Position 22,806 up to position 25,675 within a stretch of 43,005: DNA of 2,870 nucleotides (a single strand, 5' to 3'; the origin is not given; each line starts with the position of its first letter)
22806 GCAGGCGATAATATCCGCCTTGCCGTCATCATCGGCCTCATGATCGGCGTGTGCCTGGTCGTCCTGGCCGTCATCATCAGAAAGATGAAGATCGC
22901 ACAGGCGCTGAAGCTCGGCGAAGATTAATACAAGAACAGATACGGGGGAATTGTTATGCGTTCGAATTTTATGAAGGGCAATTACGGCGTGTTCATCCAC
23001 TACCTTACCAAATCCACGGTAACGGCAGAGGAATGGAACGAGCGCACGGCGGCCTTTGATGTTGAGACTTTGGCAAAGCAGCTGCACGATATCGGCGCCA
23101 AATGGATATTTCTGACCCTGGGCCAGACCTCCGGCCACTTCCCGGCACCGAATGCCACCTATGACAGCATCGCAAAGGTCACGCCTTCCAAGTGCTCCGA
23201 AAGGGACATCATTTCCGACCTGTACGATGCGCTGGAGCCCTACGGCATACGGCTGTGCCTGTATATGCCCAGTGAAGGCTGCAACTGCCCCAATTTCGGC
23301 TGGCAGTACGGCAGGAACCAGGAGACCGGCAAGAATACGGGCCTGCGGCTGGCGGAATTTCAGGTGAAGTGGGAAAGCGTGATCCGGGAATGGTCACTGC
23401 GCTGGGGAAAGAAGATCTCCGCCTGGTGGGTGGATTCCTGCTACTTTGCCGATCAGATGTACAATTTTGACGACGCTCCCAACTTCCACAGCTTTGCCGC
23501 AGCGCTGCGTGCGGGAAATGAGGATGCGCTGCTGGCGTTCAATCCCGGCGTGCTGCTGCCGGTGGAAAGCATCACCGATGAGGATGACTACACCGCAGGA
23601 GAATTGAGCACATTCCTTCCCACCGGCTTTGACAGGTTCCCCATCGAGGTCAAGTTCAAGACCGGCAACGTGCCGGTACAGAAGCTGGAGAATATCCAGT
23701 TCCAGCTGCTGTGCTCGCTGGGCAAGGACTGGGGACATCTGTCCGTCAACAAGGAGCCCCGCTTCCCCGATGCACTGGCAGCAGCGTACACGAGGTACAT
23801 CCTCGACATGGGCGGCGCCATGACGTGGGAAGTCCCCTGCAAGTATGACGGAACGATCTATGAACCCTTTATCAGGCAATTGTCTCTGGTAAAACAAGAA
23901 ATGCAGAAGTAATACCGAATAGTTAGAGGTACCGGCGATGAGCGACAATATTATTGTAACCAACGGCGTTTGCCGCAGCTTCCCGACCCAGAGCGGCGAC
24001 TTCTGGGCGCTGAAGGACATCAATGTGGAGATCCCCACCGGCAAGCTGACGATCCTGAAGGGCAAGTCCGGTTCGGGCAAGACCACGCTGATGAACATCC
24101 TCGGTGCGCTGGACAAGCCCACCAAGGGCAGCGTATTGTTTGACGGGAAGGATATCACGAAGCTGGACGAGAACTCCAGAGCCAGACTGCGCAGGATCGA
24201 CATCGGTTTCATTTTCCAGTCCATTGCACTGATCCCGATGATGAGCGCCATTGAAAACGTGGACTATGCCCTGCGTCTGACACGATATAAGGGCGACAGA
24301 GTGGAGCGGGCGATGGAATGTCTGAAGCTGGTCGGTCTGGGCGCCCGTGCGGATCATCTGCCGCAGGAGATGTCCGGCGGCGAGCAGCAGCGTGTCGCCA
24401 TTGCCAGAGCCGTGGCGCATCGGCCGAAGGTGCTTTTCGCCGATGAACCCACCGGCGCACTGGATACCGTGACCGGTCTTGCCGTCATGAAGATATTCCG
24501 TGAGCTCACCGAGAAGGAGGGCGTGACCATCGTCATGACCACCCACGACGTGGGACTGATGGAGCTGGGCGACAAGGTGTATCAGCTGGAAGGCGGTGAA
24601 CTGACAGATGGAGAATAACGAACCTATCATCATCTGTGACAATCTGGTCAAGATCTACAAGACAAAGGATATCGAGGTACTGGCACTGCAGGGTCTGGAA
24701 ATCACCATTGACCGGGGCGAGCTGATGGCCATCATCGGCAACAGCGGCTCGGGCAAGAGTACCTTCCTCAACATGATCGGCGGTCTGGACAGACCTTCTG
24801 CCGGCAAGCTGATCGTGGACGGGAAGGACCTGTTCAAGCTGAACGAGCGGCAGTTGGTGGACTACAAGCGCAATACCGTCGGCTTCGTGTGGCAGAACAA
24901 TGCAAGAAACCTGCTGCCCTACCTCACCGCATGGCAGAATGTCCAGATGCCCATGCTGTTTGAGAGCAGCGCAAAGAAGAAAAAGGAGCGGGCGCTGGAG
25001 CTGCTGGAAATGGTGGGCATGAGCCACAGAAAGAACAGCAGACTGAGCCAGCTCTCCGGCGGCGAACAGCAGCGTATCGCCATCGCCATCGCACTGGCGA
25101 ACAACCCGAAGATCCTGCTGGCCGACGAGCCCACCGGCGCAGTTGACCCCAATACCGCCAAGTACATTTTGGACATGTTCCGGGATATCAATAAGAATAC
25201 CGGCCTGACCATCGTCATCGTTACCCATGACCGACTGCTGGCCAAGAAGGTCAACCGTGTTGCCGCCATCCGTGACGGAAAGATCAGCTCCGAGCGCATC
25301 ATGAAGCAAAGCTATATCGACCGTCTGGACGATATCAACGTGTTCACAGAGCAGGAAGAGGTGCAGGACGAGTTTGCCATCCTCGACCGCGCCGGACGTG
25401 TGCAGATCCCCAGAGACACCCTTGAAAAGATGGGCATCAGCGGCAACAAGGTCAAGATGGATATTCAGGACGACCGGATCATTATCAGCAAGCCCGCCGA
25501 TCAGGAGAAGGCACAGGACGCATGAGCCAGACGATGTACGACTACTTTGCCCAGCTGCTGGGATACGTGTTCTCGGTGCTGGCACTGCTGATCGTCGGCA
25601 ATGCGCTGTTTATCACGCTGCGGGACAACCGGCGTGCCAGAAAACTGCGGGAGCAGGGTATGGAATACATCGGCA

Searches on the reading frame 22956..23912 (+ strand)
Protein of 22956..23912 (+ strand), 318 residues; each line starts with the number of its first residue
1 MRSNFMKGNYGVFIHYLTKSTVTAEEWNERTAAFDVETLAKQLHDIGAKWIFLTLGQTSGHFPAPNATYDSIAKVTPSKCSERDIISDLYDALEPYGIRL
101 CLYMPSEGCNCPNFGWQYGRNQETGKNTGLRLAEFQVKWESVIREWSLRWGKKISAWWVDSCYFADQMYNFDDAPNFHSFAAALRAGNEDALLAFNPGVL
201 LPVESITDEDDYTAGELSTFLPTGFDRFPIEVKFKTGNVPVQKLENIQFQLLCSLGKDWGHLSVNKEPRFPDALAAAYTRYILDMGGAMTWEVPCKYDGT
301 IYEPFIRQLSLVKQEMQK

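Call 3: search_protein_families(library=pfam, proteins=[window:22956-23912:+], max_evalue=0.01)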
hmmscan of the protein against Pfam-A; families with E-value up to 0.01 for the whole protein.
window:22956-23912:+ (318 aa): 1 family
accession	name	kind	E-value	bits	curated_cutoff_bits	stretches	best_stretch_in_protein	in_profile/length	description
PF01120.23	Alpha_L_fucos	-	8.4e-08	32.5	25.2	1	4-171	70-221/345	Alpha-L-fucosidase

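Call 11: search_protein_families(library=ncbifam, proteins=[window:22956-23912:+], max_evalue=0.01)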
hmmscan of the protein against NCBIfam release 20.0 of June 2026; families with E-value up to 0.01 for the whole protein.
window:22956-23912:+ (318 aa): 0 families

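Call 25: search_protein_families(library=pfam, proteins=[window:22956-23912:+], max_evalue=10)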
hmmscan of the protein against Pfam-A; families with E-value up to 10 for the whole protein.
window:22956-23912:+ (318 aa): 1 family
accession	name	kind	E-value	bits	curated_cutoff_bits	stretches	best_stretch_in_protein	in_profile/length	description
PF01120.23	Alpha_L_fucos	-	8.4e-08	32.5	25.2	1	4-171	70-221/345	Alpha-L-fucosidase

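Call 73: search_protein_representatives(protein=window:22956-23912:+)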
Query: 318 residues. Proteins with E-value up to 0.001 (for the whole library): 1340; up to 1e-10: 801; up to 1e-30: 204. The best 150 are listed.
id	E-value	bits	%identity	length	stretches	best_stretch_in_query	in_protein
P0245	2.7e-137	473.6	65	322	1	1-316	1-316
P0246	6.2e-116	403.4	39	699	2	3-315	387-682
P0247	8.1e-88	311.0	51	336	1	8-314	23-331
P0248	1.5e-75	270.7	47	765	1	8-316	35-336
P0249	3.1e-74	266.3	49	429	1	18-309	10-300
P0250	6.7e-74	265.2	48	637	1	7-314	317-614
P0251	3.3e-72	259.7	48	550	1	7-314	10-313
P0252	6.7e-71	255.4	49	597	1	8-314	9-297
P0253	2.3e-69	250.3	47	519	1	25-318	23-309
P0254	4.3e-69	249.4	46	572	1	8-314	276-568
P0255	8.3e-69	248.5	50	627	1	5-302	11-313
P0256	1.5e-68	247.6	49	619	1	8-302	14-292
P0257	5.4e-68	245.8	44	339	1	8-316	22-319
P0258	1.6e-67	244.2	47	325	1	6-312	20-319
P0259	1.7e-67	244.1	44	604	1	5-310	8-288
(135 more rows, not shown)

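Call 87: find_encoding_contigs(protein=P0245, flank=8000, max_places=3)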
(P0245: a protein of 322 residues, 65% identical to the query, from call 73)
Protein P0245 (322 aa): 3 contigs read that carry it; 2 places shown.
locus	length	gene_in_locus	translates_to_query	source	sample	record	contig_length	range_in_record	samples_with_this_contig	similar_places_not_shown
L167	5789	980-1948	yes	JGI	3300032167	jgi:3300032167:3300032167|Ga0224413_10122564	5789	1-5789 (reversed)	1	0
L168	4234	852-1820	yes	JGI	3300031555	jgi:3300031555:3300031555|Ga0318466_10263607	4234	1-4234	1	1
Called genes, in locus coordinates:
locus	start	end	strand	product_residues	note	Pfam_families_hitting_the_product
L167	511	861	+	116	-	PF05635:23S_rRNA_IVP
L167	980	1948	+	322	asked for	-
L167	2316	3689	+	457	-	PF01229:Glyco_hydro_39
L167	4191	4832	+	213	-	PF00300:His_Phos_1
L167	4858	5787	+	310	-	?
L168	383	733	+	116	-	PF05635:23S_rRNA_IVP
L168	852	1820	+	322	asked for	-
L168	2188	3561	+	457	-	PF01229:Glyco_hydro_39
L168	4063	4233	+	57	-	?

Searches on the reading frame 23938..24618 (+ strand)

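Call 3: search_protein_families(library=pfam, proteins=[window:23938-24618:+], max_evalue=0.01)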
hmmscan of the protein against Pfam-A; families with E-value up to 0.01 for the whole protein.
window:23938-24618:+ (226 aa): 6 families
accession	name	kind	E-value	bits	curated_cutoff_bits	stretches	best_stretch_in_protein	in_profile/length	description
PF00005.33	ABC_tran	-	8.2e-34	117.6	25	1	25-172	1-136/137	ABC transporter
PF13304.12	AAA_21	-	3.5e-08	34.3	27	1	133-209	226-304/304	AAA domain, putative AbiEii toxin, Type IV TA system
PF02463.25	SMC_N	-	0.00019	21.4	40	0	37-217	26-211/220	RecF/RecN/SMC N terminal domain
PF13175.12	AAA_15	-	0.00026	21.1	32.1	1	24-91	13-83/374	AAA ATPase domain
PF13555.12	AAA_29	-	0.0048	17.1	27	1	30-52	17-39/61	P-loop containing region of AAA domain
PF03193.22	RsgA_GTPase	-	0.0053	17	30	1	25-56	97-127/174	RsgA GTPase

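Call 11: search_protein_families(library=ncbifam, proteins=[window:23938-24618:+], max_evalue=0.01)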
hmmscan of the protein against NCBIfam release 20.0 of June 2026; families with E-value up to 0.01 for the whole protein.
window:23938-24618:+ (226 aa): 189 families (the best 25 are shown)
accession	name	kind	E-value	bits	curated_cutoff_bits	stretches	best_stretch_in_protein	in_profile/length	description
TIGR02673.1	FtsE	equivalog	6.9e-58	195.8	264.85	1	20-211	13-203/214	cell division ATP-binding protein FtsE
TIGR02211.1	LolD_lipo_ex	equivalog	1.1e-57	195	307.75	1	6-223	2-220/221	lipoprotein-releasing ABC transporter ATP-binding protein LolD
TIGR02982.1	heterocyst_DevA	subfamily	1.5e-57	194.7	295.8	1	24-222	20-219/220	ABC exporter ATP-binding subunit, DevA family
NF007879.0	PRK10584.1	equivalog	3.5e-53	180.6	336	1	22-224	23-226/228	putative ABC transporter ATP-binding protein YbbA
NF007826.0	PRK10535.1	equivalog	6.2e-53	180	966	1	7-222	6-221/648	macrolide ABC transporter ATP-binding protein/permease MacB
TIGR03608.1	L_ocin_972_ABC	subfamily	5.2e-52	176.3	254.85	1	23-216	12-205/206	putative bacteriocin export ABC transporter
NF008639.0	PRK11629.1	equivalog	1.3e-51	175.3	360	1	9-223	10-225/234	lipoprotein-releasing ABC transporter ATP-binding protein LolD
NF038007.1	ABC_ATP_DarD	equivalog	6.1e-51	173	375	1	12-222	8-218/218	darobactin export ABC transporter ATP-binding protein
TIGR01186.1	proV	subfamily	5.7e-50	170.4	326.6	1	20-222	4-208/363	betaine/proline/choline family ABC transporter ATP-binding protein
TIGR02315.1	ABC_phnC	equivalog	2.2e-47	161.5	266.1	1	21-221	14-223/243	phosphonate ABC transporter ATP-binding protein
TIGR03265.1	PhnT2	equivalog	3.3e-47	161.4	457.7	1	18-221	13-212/353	putative 2-aminoethylphosphonate ABC transporter ATP-binding protein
TIGR00968.1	3a0106s01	subfamily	4.5e-47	160.5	342.75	1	18-222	9-209/237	sulfate ABC transporter ATP-binding protein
TIGR02314.1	ABC_MetN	equivalog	1.9e-46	158.7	499.7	1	11-223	7-220/343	methionine ABC transporter ATP-binding protein MetN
NF007027.0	PRK09493.1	equivalog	2e-45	155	379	1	20-215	12-207/240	glutamine ABC transporter ATP-binding protein GlnQ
NF040933.2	ABC_arch_GlcV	equivalog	1.5e-44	152.3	450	1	7-214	4-212/357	glucose ABC transporter ATP-binding protein GlcV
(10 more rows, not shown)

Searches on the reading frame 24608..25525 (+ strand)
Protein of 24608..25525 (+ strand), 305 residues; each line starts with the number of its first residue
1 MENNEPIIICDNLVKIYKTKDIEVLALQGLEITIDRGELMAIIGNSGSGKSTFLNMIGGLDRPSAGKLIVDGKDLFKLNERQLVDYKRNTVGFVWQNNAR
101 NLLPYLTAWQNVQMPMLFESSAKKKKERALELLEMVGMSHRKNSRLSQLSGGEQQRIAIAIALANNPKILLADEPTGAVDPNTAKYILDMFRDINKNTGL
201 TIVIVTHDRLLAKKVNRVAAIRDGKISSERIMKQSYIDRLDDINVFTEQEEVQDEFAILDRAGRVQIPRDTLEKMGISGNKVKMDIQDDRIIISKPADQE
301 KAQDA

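Call 3: search_protein_families(library=pfam, proteins=[window:24608-25525:+], max_evalue=0.01)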
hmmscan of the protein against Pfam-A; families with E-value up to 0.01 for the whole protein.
window:24608-25525:+ (305 aa): 6 families
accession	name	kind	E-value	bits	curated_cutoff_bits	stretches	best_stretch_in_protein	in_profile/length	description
PF00005.33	ABC_tran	-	4.2e-34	118.5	25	1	27-176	1-136/137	ABC transporter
PF13304.12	AAA_21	-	4.1e-09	37.4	27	1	108-211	220-302/304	AAA domain, putative AbiEii toxin, Type IV TA system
PF02463.25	SMC_N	-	1.2e-05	25.3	40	1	38-222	25-212/220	RecF/RecN/SMC N terminal domain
PF13555.12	AAA_29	-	0.0004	20.5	27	1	30-54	15-39/61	P-loop containing region of AAA domain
PF04014.23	MazE_antitoxin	-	0.0021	18.4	24.7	1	260-297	5-43/48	Antidote-toxin recognition MazE, bacterial antitoxin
PF03193.22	RsgA_GTPase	-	0.0054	17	30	0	25-58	95-127/174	RsgA GTPase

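Call 11: search_protein_families(library=ncbifam, proteins=[window:24608-25525:+], max_evalue=0.01)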
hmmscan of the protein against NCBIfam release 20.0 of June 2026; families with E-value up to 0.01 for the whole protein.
window:24608-25525:+ (305 aa): 193 families (the best 25 are shown)
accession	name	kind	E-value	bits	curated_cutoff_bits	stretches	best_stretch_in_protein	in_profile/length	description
TIGR02211.1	LolD_lipo_ex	equivalog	1.4e-68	230.7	307.75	1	7-227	1-220/221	lipoprotein-releasing ABC transporter ATP-binding protein LolD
NF008639.0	PRK11629.1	equivalog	3.7e-63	213.1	360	1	4-229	3-227/234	lipoprotein-releasing ABC transporter ATP-binding protein LolD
NF007826.0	PRK10535.1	equivalog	6.4e-58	196.5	966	1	11-237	8-232/648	macrolide ABC transporter ATP-binding protein/permease MacB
TIGR03608.1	L_ocin_972_ABC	subfamily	5.9e-57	192.5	254.85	1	12-219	3-204/206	putative bacteriocin export ABC transporter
NF038007.1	ABC_ATP_DarD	equivalog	1.6e-55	188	375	1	10-226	4-218/218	darobactin export ABC transporter ATP-binding protein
NF007879.0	PRK10584.1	equivalog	1.3e-53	182.1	336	1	7-229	6-227/228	putative ABC transporter ATP-binding protein YbbA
TIGR02673.1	FtsE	equivalog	1.7e-53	181.5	264.85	1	15-223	6-212/214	cell division ATP-binding protein FtsE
TIGR02314.1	ABC_MetN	equivalog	2.2e-53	181.5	499.7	1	9-227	3-220/343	methionine ABC transporter ATP-binding protein MetN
TIGR02982.1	heterocyst_DevA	subfamily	1.5e-52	178.3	295.8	1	10-226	4-219/220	ABC exporter ATP-binding subunit, DevA family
TIGR02315.1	ABC_phnC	equivalog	1.4e-51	175.3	266.1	1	8-230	2-228/243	phosphonate ABC transporter ATP-binding protein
TIGR01186.1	proV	subfamily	1.3e-46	159.4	326.6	1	26-226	8-208/363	betaine/proline/choline family ABC transporter ATP-binding protein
TIGR04521.1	ECF_ATPase_2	equivalog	3.8e-46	157.4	330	1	8-236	1-233/279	energy-coupling factor transporter ATPase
NF040933.2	ABC_arch_GlcV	equivalog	1.1e-45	156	450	1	8-229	3-223/357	glucose ABC transporter ATP-binding protein GlcV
NF007027.0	PRK09493.1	equivalog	1.2e-44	152.5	379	1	25-229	15-217/240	glutamine ABC transporter ATP-binding protein GlnQ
TIGR03005.1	ectoine_ehuA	equivalog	5.1e-44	150.4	345.4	1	23-229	12-228/252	ectoine/hydroxyectoine ABC transporter ATP-binding protein EhuA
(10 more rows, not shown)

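Call 47: search_solved_structures(query=window:24608-25525:+, max_evalue=1e-40)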
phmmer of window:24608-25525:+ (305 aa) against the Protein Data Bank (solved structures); distinct sequences matched with E-value up to 1e-40: 61 (the best 60 are shown).
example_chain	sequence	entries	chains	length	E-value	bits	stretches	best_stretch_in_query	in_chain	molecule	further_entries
8j5q_D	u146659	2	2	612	7.9e-60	206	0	6-239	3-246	Uncharacterized ABC transporter ATP-binding protein Rv1281c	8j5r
8wd9_D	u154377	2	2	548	1.3e-59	205.3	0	7-227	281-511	Probable dipeptide-transport ATP-binding protein ABC transporter DppD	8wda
8j5s_D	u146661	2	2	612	5.4e-59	203.3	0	6-239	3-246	Uncharacterized ABC transporter ATP-binding protein Rv1281c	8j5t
8wdb_D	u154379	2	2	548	8.9e-59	202.6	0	7-227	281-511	Probable dipeptide-transport ATP-binding protein ABC transporter DppD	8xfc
7arh_F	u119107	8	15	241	4.4e-57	197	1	4-230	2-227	Lipoprotein-releasing system ATP-binding protein LolD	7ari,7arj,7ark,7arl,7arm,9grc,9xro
7v8l_D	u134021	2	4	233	4.5e-57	197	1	4-230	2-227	Lipoprotein-releasing system ATP-binding protein LolD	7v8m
9rlc_D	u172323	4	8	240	4.6e-57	197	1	4-230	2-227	Lipoprotein-releasing system ATP-binding protein LolD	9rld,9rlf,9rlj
9rle_D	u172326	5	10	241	4.7e-57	196.9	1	4-230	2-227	Lipoprotein-releasing system ATP-binding protein LolD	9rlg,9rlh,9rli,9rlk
7mdy_D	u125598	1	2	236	6.2e-57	196.5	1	7-232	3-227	Lipoprotein-releasing system ATP-binding protein LolD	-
9gvk_D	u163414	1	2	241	1.2e-56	195.6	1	4-230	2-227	Lipoprotein-releasing system ATP-binding protein LolD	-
7v8i_D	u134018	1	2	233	1.2e-56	195.6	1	4-230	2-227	Lipoprotein-releasing system ATP-binding protein LolD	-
7mdx_D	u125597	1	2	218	9e-55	189.4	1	8-224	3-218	Lipoprotein-releasing system ATP-binding protein LolD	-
1f3o_A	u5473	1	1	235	5.3e-53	183.6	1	10-232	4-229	HYPOTHETICAL ABC TRANSPORTER ATP-BINDING PROTEIN MJ0796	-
1l2t_A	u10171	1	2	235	1.4e-52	182.2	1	10-232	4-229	Hypothetical ABC transporter ATP-binding protein MJ0796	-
3tif_A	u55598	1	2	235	2e-51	178.5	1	10-232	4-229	Uncharacterized ABC transporter ATP-binding protein MJ0796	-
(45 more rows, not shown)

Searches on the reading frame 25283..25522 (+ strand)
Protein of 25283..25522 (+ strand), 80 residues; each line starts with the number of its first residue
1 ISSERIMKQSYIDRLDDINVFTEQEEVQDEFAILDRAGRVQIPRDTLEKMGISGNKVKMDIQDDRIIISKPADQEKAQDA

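Call 85: search_protein_families(library=pfam, alignment_id=A8, max_evalue=0.01)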
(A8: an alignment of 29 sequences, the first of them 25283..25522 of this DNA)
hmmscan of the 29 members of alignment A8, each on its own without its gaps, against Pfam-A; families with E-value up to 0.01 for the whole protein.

A. member 1, window:25283-25522:+ (80 aa): 1 family
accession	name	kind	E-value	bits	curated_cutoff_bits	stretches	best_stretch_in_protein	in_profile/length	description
PF04014.23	MazE_antitoxin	-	0.00032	21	24.7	1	35-72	5-43/48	Antidote-toxin recognition MazE, bacterial antitoxin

B. families by the number of members that match (of 29 scanned): 4 families
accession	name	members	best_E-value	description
PF04014.23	MazE_antitoxin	28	1.8e-06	Antidote-toxin recognition MazE, bacterial antitoxin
PF02381.23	MraZ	3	0.0014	MraZ protein, putative antitoxin-like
PF08845.15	SymE_toxin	2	0.005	Toxin SymE, type I toxin-antitoxin system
PF03837.19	RecT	1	0.0016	RecT family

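Call 86: search_solved_structures(query=A8, max_evalue=1)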
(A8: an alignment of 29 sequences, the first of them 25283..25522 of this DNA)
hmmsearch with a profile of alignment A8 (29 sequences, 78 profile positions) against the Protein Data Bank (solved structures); distinct sequences matched with E-value up to 1: 15.
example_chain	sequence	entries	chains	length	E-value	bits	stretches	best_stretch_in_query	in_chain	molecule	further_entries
7o9f_A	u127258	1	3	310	0.0014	21.9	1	24-54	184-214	Signal recognition particle protein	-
7o5b_g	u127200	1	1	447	0.002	21.4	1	24-54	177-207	Signal recognition particle protein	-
1z0r_A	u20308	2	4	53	0.0096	19.2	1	39-75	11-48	Transition state regulatory protein abrB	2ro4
2mrn_A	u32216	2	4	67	0.0099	19.2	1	44-76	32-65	Antitoxin MazE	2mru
2k1n_A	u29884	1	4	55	0.011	19.1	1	39-75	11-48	AbrB family transcriptional regulator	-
1yfb_A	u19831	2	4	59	0.014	18.7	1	38-75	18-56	Transition state regulatory protein abrB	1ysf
1mvf_D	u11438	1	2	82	0.018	18.3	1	44-76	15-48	PemI-like protein 1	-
1ub4_C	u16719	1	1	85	0.02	18.2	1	44-76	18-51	MazE protein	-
5l3r_A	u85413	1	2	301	0.2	15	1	24-55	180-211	Signal recognition particle 54 kDa protein, chloroplastic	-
7d2n_E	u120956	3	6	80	0.29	14.5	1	44-73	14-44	AbrB/MazE/SpoVT family DNA-binding domain-containing protein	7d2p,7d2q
1n0e_A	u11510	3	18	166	0.3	14.5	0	31-59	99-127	Protein mraZ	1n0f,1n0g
5t5i_D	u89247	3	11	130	0.32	14.4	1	38-76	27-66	Tungsten formylmethanofuran dehydrogenase subunit fwdD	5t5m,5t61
2df5_A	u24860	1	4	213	0.56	13.6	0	37-72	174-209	Pyrrolidone-carboxylate peptidase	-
9izp_A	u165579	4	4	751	0.79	13.1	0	28-71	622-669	Cas Lambda2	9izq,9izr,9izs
9izm_A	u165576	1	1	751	0.79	13.1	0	28-71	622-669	Cas Lambda2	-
